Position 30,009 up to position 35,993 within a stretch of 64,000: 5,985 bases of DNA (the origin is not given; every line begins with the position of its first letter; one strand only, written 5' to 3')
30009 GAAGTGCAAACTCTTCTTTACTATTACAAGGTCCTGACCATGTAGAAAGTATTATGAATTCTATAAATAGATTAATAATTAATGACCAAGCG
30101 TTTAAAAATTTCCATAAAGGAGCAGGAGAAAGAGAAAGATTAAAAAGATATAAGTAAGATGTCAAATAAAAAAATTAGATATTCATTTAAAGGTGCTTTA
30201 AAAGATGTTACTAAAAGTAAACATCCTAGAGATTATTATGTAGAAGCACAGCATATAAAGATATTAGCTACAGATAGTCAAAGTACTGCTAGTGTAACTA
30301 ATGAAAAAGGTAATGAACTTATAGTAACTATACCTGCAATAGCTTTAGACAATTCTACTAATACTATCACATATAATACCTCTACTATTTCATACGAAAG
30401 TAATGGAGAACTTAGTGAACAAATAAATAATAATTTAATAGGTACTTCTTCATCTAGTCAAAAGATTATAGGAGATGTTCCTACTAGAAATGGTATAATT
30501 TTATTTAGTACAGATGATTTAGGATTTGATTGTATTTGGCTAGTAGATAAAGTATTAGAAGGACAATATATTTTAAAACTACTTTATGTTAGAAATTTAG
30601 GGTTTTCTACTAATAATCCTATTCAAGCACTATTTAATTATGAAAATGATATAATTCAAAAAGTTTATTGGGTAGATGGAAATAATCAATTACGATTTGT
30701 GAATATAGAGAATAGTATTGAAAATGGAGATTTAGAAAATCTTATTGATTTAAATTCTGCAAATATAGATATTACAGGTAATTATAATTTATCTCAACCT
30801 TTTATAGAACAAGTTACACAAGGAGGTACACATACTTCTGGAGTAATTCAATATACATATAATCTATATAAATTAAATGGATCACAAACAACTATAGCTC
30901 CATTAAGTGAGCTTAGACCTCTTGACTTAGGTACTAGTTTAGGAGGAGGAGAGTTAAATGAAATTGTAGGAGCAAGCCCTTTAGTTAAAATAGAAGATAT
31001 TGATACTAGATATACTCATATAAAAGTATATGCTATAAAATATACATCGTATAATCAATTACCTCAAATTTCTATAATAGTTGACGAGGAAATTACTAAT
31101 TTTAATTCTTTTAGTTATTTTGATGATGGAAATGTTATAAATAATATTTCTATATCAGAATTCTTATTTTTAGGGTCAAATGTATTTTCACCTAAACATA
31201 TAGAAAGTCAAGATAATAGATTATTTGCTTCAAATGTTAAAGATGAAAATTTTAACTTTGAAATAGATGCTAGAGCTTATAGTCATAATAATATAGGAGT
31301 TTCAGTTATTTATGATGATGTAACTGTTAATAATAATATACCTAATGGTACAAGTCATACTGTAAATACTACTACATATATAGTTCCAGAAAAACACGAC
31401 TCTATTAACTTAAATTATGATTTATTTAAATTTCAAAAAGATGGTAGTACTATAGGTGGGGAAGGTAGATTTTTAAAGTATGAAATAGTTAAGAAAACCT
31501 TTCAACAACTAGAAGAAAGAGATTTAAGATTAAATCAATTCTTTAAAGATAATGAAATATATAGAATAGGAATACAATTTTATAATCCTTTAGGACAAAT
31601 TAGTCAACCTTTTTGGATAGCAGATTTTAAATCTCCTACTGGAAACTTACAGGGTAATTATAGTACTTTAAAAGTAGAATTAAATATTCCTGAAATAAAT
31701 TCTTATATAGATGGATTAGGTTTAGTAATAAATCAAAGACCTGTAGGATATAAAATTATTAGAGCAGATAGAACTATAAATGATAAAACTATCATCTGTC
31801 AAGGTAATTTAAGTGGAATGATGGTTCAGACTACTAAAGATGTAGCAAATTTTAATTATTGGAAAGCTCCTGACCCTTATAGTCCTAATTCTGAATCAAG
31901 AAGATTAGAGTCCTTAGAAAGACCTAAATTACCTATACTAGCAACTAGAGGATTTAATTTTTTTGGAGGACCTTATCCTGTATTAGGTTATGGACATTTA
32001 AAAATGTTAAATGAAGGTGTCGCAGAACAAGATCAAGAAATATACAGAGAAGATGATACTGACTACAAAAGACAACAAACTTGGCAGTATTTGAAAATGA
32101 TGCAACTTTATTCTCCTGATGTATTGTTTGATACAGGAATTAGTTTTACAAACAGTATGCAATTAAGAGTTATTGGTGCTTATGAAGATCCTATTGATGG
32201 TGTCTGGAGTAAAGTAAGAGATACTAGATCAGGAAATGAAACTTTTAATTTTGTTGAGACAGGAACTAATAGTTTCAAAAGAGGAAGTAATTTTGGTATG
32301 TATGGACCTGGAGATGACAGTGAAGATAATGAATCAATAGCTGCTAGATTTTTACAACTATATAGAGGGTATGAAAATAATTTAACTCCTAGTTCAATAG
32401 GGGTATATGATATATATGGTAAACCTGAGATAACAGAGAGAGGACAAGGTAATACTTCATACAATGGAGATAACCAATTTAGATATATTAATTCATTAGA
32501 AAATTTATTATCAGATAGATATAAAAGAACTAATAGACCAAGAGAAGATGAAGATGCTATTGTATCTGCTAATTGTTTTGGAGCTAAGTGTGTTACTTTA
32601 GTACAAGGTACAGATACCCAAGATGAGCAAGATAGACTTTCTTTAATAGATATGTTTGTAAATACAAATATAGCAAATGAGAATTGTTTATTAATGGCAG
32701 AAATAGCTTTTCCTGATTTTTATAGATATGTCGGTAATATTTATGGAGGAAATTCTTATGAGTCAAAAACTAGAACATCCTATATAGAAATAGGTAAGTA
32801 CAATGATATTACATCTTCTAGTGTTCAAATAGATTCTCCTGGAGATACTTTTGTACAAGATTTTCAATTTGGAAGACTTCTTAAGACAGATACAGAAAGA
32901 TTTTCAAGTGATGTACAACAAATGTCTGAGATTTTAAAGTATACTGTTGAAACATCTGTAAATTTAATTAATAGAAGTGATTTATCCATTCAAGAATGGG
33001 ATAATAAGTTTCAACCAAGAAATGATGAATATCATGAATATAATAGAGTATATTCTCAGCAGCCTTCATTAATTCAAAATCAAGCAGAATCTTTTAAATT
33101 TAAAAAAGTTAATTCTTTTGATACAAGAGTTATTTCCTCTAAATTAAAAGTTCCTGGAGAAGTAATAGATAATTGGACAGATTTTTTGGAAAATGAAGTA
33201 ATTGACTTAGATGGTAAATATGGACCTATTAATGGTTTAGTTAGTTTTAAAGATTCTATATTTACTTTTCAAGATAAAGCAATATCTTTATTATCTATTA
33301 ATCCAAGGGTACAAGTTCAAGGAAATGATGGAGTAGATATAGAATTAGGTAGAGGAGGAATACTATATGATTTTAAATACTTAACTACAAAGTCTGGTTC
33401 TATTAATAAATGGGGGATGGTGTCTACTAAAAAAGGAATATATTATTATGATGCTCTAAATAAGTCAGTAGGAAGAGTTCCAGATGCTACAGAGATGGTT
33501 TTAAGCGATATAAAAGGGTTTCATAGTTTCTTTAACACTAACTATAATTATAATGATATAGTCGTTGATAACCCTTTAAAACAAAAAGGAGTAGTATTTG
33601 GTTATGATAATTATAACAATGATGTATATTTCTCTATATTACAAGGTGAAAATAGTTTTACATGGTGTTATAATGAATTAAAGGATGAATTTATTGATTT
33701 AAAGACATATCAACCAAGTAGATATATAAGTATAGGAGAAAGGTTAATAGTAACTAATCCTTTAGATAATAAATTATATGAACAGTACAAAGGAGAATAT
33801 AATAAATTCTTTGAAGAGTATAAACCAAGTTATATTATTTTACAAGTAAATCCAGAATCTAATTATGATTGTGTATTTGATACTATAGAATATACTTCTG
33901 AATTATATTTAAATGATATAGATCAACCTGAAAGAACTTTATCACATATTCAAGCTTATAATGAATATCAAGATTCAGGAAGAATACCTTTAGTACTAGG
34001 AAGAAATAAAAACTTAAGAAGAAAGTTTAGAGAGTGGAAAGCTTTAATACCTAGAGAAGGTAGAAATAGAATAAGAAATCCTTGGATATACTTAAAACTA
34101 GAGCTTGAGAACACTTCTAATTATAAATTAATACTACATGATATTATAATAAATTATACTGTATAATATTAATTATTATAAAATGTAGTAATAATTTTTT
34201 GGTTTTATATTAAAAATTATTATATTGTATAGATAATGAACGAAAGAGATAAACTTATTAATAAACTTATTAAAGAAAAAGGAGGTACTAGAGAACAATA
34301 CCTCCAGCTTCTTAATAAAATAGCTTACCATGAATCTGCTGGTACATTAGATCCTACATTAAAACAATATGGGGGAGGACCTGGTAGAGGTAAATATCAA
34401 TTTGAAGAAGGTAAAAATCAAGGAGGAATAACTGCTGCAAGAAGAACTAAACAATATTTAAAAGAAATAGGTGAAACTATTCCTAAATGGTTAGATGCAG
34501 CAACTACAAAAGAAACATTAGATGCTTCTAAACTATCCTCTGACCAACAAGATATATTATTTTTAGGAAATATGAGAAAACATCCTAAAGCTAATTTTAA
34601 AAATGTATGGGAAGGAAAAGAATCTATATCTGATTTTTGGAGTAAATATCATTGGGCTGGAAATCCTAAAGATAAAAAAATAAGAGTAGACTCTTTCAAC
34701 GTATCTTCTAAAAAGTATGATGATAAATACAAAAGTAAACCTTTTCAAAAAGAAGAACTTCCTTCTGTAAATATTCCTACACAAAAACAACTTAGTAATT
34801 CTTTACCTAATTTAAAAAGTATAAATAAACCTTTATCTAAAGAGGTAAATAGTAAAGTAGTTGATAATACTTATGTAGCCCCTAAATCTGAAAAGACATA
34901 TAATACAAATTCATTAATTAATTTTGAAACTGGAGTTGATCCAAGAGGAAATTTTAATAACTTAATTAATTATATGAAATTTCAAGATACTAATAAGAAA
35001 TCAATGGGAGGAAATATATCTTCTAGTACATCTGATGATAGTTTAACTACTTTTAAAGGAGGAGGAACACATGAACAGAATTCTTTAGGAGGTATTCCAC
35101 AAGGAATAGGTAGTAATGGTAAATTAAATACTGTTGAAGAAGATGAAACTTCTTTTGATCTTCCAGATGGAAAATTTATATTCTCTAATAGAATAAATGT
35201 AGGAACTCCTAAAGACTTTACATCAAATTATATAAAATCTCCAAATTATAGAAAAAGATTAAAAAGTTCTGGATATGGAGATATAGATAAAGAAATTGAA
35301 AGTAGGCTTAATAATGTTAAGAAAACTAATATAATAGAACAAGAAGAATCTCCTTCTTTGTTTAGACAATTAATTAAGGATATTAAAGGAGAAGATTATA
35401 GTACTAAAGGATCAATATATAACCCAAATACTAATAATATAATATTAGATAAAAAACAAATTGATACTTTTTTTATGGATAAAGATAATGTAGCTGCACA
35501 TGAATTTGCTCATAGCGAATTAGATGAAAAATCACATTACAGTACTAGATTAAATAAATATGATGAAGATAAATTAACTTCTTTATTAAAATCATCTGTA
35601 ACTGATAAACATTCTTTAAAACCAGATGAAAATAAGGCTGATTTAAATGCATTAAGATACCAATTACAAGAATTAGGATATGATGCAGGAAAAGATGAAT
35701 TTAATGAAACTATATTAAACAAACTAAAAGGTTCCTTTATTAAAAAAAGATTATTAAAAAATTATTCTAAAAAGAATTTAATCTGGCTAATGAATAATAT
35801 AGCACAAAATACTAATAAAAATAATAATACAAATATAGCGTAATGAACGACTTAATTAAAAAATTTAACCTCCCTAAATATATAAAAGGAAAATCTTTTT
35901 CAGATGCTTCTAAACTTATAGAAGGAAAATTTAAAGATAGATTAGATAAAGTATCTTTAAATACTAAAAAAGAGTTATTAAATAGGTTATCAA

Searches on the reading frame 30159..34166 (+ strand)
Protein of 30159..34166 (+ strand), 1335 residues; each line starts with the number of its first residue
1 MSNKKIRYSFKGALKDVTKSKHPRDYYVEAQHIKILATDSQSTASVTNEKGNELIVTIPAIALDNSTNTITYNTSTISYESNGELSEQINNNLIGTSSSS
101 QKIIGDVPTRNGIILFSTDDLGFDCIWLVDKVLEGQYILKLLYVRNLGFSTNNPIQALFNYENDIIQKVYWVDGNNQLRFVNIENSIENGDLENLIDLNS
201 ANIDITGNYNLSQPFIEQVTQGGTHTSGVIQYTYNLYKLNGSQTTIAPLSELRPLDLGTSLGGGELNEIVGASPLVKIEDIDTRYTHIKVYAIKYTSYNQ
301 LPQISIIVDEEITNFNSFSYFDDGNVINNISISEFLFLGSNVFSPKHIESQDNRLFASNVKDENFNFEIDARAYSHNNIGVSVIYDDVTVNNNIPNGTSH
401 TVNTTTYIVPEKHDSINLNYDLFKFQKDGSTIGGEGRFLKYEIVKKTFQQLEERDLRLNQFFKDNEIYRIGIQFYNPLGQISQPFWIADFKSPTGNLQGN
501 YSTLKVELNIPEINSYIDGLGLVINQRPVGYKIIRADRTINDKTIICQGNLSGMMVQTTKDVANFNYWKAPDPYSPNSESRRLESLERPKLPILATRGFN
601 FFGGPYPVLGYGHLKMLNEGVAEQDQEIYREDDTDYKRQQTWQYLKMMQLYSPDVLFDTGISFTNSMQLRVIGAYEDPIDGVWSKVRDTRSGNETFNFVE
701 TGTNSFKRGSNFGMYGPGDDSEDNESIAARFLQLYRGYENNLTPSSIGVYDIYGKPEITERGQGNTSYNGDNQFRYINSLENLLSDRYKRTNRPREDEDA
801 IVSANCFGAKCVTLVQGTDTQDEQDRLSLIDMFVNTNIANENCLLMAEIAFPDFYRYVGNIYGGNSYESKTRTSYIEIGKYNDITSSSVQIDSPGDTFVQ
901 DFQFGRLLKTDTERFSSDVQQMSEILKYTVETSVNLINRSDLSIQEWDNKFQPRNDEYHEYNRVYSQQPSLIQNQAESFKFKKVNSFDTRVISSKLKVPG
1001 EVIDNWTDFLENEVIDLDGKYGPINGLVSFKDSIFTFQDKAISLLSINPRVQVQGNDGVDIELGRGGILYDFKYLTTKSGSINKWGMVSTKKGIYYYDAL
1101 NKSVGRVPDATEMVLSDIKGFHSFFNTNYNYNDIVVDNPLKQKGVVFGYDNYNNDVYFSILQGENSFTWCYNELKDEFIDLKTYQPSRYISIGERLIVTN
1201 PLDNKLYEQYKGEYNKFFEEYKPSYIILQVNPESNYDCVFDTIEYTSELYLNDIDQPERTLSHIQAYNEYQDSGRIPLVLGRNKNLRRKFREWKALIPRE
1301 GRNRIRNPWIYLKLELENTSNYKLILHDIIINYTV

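Call 5: search_protein_families(library=phrogs, proteins=[window:30159-34166:+])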
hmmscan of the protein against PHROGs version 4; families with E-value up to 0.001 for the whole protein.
window:30159-34166:+ (1335 aa): 1 family
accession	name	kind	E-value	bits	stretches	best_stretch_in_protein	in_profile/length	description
phrog_28748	-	head and packaging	0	1099.3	3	733-1334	849-1508/1511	virion structural protein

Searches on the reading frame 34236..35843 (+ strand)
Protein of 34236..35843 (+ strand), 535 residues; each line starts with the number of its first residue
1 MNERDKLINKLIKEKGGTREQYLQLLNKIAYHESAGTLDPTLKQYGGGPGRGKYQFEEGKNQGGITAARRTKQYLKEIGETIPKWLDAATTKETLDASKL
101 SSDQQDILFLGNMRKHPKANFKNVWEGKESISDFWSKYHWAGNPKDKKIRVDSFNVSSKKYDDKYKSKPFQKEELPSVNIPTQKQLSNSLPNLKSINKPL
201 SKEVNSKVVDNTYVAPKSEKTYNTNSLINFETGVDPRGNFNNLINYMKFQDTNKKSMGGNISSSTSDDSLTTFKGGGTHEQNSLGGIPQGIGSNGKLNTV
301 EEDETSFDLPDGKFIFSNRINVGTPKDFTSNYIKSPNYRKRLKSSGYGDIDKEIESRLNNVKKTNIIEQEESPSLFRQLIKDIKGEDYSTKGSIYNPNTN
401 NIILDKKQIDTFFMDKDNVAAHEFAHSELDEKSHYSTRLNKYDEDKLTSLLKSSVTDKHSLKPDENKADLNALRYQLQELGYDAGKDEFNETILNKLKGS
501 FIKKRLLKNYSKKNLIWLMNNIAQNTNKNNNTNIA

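Call 5: search_protein_families(library=phrogs, proteins=[window:34236-35843:+])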
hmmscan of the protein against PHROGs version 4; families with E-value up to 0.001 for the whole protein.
window:34236-35843:+ (535 aa): 1 family
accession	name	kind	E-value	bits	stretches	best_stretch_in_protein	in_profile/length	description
phrog_24249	-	tail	1.5e-46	160.5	1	324-531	525-736/739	tail protein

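Call 62: search_protein_families(library=pfam, proteins=[window:34236-35843:+], max_evalue=0.01)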
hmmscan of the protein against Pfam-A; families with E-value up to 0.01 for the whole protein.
window:34236-35843:+ (535 aa): 1 family
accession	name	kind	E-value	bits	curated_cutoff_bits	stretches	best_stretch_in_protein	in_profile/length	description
PF25725.1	crAss_CARG1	-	2.1e-13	51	27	1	258-356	4-90/133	Crassvirus cargo protein 1 domain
